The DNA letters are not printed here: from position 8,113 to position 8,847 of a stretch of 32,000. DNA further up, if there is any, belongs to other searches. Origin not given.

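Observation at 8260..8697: Unrecognised 145-aa protein with a Cys4 N-terminus and a free C-terminal Gly-Gly directly after the E1: candidate new ubiquitin-like sulfur carrier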

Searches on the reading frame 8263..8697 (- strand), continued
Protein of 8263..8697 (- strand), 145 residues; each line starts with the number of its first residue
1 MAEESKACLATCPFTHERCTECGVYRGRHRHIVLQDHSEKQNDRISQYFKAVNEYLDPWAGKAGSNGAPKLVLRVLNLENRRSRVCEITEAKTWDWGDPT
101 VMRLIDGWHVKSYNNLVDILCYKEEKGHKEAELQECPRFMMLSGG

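Call 28: find_encoding_contigs(protein=P0161, flank=7000, max_places=2)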
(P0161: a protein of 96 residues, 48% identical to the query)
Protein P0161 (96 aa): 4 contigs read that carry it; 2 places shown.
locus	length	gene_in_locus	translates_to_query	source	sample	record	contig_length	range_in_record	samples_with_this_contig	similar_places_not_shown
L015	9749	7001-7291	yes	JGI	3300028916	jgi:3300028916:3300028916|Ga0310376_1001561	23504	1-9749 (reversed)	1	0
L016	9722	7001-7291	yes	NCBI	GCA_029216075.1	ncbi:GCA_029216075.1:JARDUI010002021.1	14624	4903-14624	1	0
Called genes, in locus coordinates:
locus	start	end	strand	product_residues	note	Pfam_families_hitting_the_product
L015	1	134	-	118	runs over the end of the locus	-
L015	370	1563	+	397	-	PF01837:HcyBio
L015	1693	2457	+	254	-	PF27030:AbpE_bact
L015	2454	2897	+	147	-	PF09383:NIL, PF13183:Fer4_8 (faint), PF00037:Fer4 (weak), PF13237:Fer4_10, PF14697:Fer4_21 (weak), PF12838:Fer4_7, PF13187:Fer4_9 (weak), PF00037:Fer4 (weak), +3 more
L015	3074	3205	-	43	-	-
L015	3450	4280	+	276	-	PF00733:Asn_synthase (weak), PF02540:NAD_synthase (weak), PF06508:QueC (faint)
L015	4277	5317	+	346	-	PF02568:ThiI, PF03054:tRNA_Me_trans (weak), PF18297:NFACT-R_2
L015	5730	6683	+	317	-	PF00581:Rhodanese, PF00899:ThiF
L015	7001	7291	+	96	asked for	-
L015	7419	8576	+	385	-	PF00266:Aminotran_5, PF01212:Beta_elim_lyase (weak), PF01041:DegT_DnrJ_EryC1 (weak)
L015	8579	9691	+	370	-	PF02540:NAD_synthase (faint), PF03054:tRNA_Me_trans, PF20259:tRNA_Me_trans_M, PF20258:tRNA_Me_trans_C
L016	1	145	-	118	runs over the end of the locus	-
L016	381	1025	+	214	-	PF01837:HcyBio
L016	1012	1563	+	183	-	PF01837:HcyBio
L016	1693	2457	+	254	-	PF27030:AbpE_bact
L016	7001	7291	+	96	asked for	-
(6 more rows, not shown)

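Call 29: predict_structure(alignment_id=A3)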
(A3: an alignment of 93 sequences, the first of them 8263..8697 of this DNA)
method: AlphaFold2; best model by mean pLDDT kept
length: 145 residues; sequences in the alignment: 93
mean_pLDDT: 74.3   pTM: 0.60
mean pLDDT of the five models: 74.3, 74.1, 73.2, 72.7, 71.9
residues with pLDDT >= 90: 44; 70-90: 42; 50-70: 38; < 50: 21
segments of 3 or more residues with pLDDT < 50: 1-5, 26-38
pLDDT, mean of each block of 10 residues (from residue 1): 51 64 47 45 64 72 70 93 92 90 90 90 90 90 59
secondary structure, 60 per line:
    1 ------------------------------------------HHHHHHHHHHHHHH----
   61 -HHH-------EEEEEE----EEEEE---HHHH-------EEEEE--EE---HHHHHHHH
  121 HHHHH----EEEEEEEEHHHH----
elements in order: H43-56 E72-77 E82-86 H90-93 E101-105 H113-125 E130-137 H138-141

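Call 32: fold_search(model_id=the predicted structure, library=pdb)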
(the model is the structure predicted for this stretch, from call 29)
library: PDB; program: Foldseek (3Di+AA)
matches with E <= 10: 493; with E <= 0.001: 0
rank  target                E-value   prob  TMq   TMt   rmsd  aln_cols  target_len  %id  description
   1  1wj6_MODEL_1_A        2.1e-02  0.85  0.29  0.37   5.0        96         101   14  Solution structure of RSGI RUH-024, a PB1 domain in human cDNA, KIAA0049 (released 2004-11-29)
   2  5xqm_MODEL_1_A        6.5e-02  0.77  0.30  0.44   7.9        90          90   14  NMR solution structure of SMO1, Sumo homologue in Caenorhabditis elegans (released 2017-11-08)
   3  4y5o_B                9.6e-02  0.51  0.30  0.39  10.4       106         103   12  CCM2 HHD in complex with MEKK3 NPB1 (released 2015-07-01)
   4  2bkf                  1.2e-01  0.47  0.27  0.38   4.7        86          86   12  Structure of the PB1 domain of NBR1 (released 2006-01-18)
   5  2kan_MODEL_1_A        1.3e-01  0.57  0.29  0.40   5.2        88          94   15  Solution NMR structure of ubiquitin-like domain of Arabidopsis thaliana protein At2g32350. Northeast Structura (released 2008-11-25)
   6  8j07_c2               1.4e-01  0.89  0.31  0.08   3.9        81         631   12  96nm repeat of human respiratory doublet microtubule and associated axonemal complexes (released 2023-07-26)
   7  5jp1_B                1.4e-01  0.84  0.31  0.53   4.5        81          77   11  Structure of Xanthomonas campestris effector protein XopD bound to tomato SUMO (released 2016-07-27)
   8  6vjf_D                1.4e-01  0.57  0.27  0.13   8.6        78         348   17  The P-Loop K to A mutation of C. therm Vps1 GTPase-BSE (released 2020-02-19)
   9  5ms6_A                1.4e-01  0.30  0.30  0.32  16.1       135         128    8  High-salt structure of RavZ LIR2-fused human LC3B (released 2017-04-19)
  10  1sif                  1.5e-01  0.75  0.28  0.50   4.4        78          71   14  Crystal structure of a multiple hydrophobic core mutant of ubiquitin (released 2004-07-27)
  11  2faz_B                1.5e-01  0.69  0.29  0.49   4.3        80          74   10  Ubiquitin-Like Domain of Human Nuclear Zinc Finger Protein NP95 (released 2005-12-20)
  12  5cx3_A                1.5e-01  0.41  0.31  0.37  14.7       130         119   13  Crystal structure of FYCO1 LIR in complex with LC3A (released 2016-08-03)
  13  2kmc_MODEL_1_A        1.5e-01  0.35  0.24  0.30   5.5        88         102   14  Solution Structure of the N-terminal domain of kindlin-1 (released 2009-10-06)
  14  5xpy                  1.6e-01  0.63  0.28  0.11   6.0        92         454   11  Structural basis of kindlin-mediated integrin recognition and activation (released 2017-07-26)
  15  5v4k_B                1.6e-01  0.33  0.30  0.34  14.5       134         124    7  Crystal structure of NEDD4 LIR-fused human LC3B_2-119 (released 2017-05-17)
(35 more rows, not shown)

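Call 33: search_solved_structures(query=A3, max_evalue=10, show_alignments=2)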
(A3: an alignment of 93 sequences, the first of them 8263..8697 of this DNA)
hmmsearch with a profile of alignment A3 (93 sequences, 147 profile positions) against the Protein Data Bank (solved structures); distinct sequences matched with E-value up to 10: 1.
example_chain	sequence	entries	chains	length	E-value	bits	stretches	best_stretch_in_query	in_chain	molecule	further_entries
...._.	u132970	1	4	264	2.9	11.2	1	95-119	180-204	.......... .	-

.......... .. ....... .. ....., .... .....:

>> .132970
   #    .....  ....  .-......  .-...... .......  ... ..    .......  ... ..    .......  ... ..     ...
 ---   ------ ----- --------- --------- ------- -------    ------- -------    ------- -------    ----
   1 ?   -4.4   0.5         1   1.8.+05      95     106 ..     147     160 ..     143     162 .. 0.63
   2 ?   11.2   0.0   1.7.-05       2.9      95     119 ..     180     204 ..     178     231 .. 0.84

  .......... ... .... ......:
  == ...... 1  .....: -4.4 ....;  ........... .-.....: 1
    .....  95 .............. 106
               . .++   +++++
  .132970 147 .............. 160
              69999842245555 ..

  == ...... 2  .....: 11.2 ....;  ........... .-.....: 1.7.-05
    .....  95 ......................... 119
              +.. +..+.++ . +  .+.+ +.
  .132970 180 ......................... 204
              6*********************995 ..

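Call 43: search_protein_families(library=pfam, alignment_id=A3, max_evalue=1)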
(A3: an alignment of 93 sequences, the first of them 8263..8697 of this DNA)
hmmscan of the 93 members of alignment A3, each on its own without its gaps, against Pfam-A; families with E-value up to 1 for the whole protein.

A. member 1, window:8263-8697:- (145 aa): 0 families

B. families by the number of members that match (of 93 scanned): 22 families
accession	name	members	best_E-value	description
PF01783.29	Ribosomal_L32p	3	0.041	Ribosomal L32p protein family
PF17219.8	YAF2_RYBP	2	0.15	Yaf2/RYBP C-terminal binding motif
PF21015.2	Ybfg_C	2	0.2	Ybfg C-terminal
PF22930.1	PDXDC1-like_cen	2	0.21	PDXDC1-like central domain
PF21362.3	Sina_RING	1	0.004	E3 ubiquitin-protein ligase sina/sinah, RING finger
PF23536.1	TraK_C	1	0.052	TraK C-terminal domain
PF18603.7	LAL_C2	1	0.078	L-amino acid ligase C-terminal domain 2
PF12329.13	TMF_DNA_bd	1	0.09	TATA element modulatory factor 1 DNA binding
PF13200.12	DUF4015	1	0.098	Putative glycosyl hydrolase domain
PF05753.20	TRAP_beta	1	0.1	Translocon-associated protein beta (TRAPB)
PF03339.19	Pox_L3_FP4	1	0.12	Poxvirus L3/FP4 protein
PF20260.4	PUA_4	1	0.14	RNA methyltransferase PUA domain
PF21594.4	UBA_MELK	1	0.18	Maternal embryonic leucine zipper kinase, UBA domain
PF20017.4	VMAP-M15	1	0.18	vWA-MoxR associated protein middle region (VMAP-M) 15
PF05138.18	PaaA_PaaC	1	0.2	Phenylacetic acid catabolic protein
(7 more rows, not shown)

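Call 52: find_related_loci(query=A3, collection=genome_contigs, flank=10000)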
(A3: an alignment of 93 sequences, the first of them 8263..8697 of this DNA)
Query A3 (145 aa) in genome_contigs; peptide patterns used: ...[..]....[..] (x = any residue, [..] = any of these).
32 stretches matched a pattern; 22 encode a relative of the query (tblastn E <= 1e-3); 22 distinct loci.
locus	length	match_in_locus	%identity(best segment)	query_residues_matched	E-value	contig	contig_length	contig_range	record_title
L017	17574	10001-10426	45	9-145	1e-38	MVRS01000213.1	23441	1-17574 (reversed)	MAG: Syntrophorhabdus sp. PtaU1.Bin058 A4E64_contig000213, whole genome shotgun sequence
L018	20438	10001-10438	39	12-145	9e-35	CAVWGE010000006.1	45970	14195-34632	MAG: uncultured Chloroflexia bacterium isolate MFD04408.bin.1.9 genome assembly, contig: contig_29322, whole genome shot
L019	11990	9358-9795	41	12-145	1e-34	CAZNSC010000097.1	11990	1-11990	MAG TPA_asm: uncultured Dehalococcoidales bacterium isolate binchicken_co294_13 genome assembly, contig: NODE_5084_lengt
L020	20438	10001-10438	40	12-145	1e-34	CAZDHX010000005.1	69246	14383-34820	MAG TPA_asm: uncultured Dehalococcoidales bacterium isolate binchicken_co294_154 genome assembly, contig: NODE_676_lengt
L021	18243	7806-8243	38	11-145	1e-33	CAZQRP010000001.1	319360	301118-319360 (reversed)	MAG TPA_asm: uncultured Dehalococcoidales bacterium isolate binchicken_co178_251 genome assembly, contig: NODE_42_length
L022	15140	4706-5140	38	11-145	3e-33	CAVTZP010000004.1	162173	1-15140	MAG: uncultured delta proteobacterium isolate MFD04408.bin.1.96 genome assembly, contig: contig_25203, whole genome shot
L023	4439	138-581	36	11-145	7e-29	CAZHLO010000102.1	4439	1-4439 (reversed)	MAG TPA_asm: uncultured Dehalococcoidales bacterium isolate binchicken_co10_152 genome assembly, contig: NODE_24189_leng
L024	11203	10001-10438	36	2-145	1e-27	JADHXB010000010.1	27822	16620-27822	MAG: Dehalococcoidia bacterium isolate BS750m-G42 BS-750m-C2139, whole genome shotgun sequence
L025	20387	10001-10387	35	14-145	7e-25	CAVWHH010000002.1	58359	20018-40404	MAG: uncultured delta proteobacterium isolate MFD01476.bin.1.214 genome assembly, contig: contig_120639, whole genome sh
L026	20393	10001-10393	38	9-145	1e-24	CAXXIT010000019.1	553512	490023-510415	MAG: Syntrophorhabdaceae bacterium isolate a2fc0c35-b21d-4ceb-a18a-9bd9a3ac14a8 genome assembly, contig: contig_19, whol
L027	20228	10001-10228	49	70-145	5e-22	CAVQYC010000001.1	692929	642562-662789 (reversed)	MAG: uncultured delta proteobacterium isolate MFD01828.bin.1.64 genome assembly, contig: contig_17396, whole genome shot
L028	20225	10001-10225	52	70-144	3e-21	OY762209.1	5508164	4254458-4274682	MAG: Syntrophorhabdaceae bacterium isolate b67c53bf-795e-48b1-b0c8-2f1cb1e3683a genome assembly, chromosome: 1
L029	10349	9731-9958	47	70-145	4e-21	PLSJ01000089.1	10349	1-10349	MAG: Syntrophaceae bacterium isolate bog_1155 73.20120700_S1D.399_contig_108634, whole genome shotgun sequence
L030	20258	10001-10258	43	60-145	9e-21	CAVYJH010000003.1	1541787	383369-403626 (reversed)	MAG: uncultured delta proteobacterium isolate MFD01476.bin.2.71 genome assembly, contig: contig_1242, whole genome shotg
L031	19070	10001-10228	46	70-145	9e-20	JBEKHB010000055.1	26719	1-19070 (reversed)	MAG: Syntrophorhabdales bacterium isolate SPRUCE 267 SPRUCE_267_55, whole genome shotgun sequence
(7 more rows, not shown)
